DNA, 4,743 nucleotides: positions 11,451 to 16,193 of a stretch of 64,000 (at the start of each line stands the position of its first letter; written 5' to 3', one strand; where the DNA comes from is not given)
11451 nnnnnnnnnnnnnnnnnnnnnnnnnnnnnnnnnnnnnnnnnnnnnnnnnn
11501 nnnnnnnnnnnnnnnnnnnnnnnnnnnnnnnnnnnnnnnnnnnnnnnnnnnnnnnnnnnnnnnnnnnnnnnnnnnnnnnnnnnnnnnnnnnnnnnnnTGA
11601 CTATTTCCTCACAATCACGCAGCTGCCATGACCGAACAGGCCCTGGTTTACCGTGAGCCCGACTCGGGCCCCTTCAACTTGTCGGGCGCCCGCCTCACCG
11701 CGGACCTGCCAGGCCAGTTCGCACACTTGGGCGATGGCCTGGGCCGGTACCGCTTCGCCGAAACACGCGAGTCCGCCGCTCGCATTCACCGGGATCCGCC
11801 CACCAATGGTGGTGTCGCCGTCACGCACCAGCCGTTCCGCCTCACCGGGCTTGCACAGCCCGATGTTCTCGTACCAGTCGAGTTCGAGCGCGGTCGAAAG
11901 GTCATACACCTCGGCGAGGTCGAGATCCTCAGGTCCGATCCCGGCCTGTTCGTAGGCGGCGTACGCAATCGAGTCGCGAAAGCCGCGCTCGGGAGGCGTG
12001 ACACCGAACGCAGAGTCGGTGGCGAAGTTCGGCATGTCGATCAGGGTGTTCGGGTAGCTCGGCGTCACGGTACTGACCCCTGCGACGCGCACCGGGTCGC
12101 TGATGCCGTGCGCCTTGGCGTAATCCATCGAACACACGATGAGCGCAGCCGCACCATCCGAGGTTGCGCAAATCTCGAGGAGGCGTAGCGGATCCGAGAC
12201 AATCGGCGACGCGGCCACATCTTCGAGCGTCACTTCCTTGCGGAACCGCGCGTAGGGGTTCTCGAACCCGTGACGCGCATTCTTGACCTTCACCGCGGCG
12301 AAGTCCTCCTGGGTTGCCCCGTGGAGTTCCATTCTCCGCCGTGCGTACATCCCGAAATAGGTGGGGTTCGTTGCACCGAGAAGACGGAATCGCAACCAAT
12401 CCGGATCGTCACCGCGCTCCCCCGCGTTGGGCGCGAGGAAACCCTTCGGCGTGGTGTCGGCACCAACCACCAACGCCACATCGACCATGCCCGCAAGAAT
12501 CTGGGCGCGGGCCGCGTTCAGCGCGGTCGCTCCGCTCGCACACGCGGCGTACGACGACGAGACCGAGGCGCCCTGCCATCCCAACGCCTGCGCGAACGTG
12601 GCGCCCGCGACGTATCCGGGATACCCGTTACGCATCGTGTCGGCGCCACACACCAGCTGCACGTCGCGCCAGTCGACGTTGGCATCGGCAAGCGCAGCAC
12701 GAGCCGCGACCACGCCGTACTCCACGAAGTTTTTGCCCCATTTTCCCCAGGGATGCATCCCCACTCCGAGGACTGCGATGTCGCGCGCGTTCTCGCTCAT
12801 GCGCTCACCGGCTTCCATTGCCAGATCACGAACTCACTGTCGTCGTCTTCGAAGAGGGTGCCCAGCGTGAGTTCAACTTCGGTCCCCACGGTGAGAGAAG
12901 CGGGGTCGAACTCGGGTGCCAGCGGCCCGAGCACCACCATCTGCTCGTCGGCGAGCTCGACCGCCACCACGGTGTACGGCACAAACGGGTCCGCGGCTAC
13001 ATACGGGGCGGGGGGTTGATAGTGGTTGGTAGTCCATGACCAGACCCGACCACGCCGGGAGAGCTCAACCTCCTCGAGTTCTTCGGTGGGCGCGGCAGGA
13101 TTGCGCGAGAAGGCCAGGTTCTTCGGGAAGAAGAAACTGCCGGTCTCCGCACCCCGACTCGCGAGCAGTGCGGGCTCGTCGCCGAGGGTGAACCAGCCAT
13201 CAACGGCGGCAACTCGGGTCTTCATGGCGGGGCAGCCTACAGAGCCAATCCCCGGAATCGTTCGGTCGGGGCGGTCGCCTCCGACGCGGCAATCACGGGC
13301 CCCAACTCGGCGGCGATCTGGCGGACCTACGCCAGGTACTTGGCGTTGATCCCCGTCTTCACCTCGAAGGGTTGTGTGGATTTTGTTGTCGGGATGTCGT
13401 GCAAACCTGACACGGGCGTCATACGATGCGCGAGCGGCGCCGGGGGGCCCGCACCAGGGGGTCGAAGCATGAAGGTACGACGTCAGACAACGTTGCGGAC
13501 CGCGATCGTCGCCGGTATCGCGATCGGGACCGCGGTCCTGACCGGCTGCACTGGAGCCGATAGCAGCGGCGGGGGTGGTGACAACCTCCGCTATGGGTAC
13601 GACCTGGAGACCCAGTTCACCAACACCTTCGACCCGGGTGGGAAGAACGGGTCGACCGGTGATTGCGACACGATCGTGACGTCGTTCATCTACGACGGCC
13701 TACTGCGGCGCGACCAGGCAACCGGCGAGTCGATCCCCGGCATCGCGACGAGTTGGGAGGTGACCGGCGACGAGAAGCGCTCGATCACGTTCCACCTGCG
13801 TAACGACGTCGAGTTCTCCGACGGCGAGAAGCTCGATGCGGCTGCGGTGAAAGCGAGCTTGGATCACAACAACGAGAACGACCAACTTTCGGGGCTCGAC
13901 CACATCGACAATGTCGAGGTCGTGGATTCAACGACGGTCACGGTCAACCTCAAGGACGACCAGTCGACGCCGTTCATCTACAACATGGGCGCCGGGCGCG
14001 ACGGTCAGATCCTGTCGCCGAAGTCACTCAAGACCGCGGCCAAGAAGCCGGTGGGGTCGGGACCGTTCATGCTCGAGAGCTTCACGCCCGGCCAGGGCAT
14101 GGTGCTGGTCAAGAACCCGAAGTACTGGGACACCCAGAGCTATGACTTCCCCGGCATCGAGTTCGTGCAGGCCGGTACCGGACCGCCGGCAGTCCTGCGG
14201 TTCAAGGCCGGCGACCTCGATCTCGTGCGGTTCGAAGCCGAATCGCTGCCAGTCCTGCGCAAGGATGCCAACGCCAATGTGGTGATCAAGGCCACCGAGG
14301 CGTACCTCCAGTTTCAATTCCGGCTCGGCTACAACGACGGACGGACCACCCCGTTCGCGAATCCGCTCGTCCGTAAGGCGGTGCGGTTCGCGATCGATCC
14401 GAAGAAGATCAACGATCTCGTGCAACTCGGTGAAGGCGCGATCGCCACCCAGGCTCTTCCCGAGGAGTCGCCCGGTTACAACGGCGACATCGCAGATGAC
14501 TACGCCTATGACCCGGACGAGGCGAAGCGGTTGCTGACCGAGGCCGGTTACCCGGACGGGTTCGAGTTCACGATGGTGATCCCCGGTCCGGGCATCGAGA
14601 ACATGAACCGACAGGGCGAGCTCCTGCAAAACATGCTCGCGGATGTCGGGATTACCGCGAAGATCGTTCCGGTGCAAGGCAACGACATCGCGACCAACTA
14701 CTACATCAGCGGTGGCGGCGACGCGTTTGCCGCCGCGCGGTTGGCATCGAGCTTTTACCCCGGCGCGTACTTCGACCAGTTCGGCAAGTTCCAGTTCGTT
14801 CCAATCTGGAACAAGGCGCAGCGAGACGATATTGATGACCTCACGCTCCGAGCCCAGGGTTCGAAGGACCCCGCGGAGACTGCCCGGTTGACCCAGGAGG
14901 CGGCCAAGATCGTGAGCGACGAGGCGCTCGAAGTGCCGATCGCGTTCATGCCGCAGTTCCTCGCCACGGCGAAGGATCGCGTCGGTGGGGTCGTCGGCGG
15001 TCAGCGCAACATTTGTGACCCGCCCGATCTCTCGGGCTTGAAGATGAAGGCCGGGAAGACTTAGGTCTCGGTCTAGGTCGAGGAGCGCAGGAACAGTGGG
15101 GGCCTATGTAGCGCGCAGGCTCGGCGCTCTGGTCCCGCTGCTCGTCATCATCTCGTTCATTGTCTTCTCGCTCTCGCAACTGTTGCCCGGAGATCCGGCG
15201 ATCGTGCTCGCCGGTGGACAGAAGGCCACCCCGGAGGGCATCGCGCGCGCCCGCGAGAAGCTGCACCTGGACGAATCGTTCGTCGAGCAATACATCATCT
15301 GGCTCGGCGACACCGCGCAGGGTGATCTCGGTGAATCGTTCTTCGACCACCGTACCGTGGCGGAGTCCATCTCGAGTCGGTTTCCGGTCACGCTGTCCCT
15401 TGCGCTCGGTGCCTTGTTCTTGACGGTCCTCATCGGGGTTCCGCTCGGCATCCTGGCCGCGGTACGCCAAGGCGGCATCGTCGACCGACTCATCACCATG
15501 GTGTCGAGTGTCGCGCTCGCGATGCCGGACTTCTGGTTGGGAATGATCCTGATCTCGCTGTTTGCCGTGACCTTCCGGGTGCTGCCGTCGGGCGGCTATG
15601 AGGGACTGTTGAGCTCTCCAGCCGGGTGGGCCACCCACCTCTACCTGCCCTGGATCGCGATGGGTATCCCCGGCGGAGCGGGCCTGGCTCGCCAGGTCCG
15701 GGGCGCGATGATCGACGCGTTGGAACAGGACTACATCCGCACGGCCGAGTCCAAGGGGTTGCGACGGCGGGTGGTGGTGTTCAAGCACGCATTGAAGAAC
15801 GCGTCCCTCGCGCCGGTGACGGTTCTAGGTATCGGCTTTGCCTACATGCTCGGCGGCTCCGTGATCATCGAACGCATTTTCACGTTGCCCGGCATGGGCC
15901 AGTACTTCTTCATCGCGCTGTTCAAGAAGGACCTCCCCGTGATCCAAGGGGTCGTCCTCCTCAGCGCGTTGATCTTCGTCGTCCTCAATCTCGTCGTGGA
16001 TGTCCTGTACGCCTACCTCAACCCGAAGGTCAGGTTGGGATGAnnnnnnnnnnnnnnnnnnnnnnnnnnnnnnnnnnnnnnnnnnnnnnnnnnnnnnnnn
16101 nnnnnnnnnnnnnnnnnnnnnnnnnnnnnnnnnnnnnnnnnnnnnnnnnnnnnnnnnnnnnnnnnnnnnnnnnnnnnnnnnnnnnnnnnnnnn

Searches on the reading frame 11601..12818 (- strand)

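Call 60: search_protein_families(library=pfam, proteins=[window:11601-12818:-], max_evalue=0.00001)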
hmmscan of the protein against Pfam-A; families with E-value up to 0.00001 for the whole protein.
window:11601-12818:- (405 aa): 3 families
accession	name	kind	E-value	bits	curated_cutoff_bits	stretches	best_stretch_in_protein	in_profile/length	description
PF22691.2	Thiolase_C_1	-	1.6e-33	115.9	28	1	285-403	24-141/144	Thiolase C-terminal domain-like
PF00108.29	Thiolase_N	-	6e-12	45.9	26.4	1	33-231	25-259/260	Thiolase, N-terminal domain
PF00109.32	ketoacyl-synt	-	3e-08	34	20.8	1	70-124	152-207/252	Beta-ketoacyl synthase, N-terminal domain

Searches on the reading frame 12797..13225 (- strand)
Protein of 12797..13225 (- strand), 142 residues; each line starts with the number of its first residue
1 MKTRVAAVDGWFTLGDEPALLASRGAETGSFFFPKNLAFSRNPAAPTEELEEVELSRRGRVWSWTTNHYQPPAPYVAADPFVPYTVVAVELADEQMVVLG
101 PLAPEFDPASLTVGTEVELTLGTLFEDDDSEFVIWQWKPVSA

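Call 60: search_protein_families(library=pfam, proteins=[window:12797-13225:-], max_evalue=0.00001)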
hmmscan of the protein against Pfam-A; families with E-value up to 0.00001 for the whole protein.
window:12797-13225:- (142 aa): 1 family
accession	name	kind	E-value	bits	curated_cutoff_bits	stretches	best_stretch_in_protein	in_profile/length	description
PF01796.24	OB_ChsH2_C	-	4.7e-11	42.9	27.1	1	52-120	1-63/65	ChsH2, C-terminal OB-fold domain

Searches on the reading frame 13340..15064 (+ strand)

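Call 61: search_protein_families(library=pfam, proteins=[window:13340-15064:+], max_evalue=0.00001)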
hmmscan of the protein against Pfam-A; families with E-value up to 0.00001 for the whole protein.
window:13340-15064:+ (574 aa): 1 family
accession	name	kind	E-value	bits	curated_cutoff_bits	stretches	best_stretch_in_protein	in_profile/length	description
PF00496.27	SBP_bac_5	-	6e-70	236.6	32.4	1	132-482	3-361/368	Bacterial extracellular solute-binding proteins, family 5 Middle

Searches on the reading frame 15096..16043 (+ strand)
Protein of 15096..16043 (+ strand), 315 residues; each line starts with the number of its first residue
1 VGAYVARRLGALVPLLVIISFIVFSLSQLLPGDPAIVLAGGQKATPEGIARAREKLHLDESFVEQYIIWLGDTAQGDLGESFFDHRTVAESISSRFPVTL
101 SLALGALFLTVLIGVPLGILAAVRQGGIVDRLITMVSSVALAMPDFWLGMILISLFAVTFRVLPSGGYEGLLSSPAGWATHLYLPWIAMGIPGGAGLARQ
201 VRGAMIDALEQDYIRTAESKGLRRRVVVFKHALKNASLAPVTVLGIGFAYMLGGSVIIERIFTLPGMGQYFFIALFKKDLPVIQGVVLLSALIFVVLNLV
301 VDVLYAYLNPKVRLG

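Call 61: search_protein_families(library=pfam, proteins=[window:15096-16043:+], max_evalue=0.00001)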
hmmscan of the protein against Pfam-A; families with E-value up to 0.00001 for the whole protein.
window:15096-16043:+ (315 aa): 2 families
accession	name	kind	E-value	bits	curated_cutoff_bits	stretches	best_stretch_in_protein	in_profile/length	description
PF00528.27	BPD_transp_1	-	1.8e-40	139.1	26.4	1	114-313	1-183/184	Binding-protein-dependent transport system inner membrane component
PF19300.4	BPD_transp_1_N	-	3.9e-16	59.7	23.8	1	4-103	4-114/114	Binding-prot-dependent transport system membrane comp, N-term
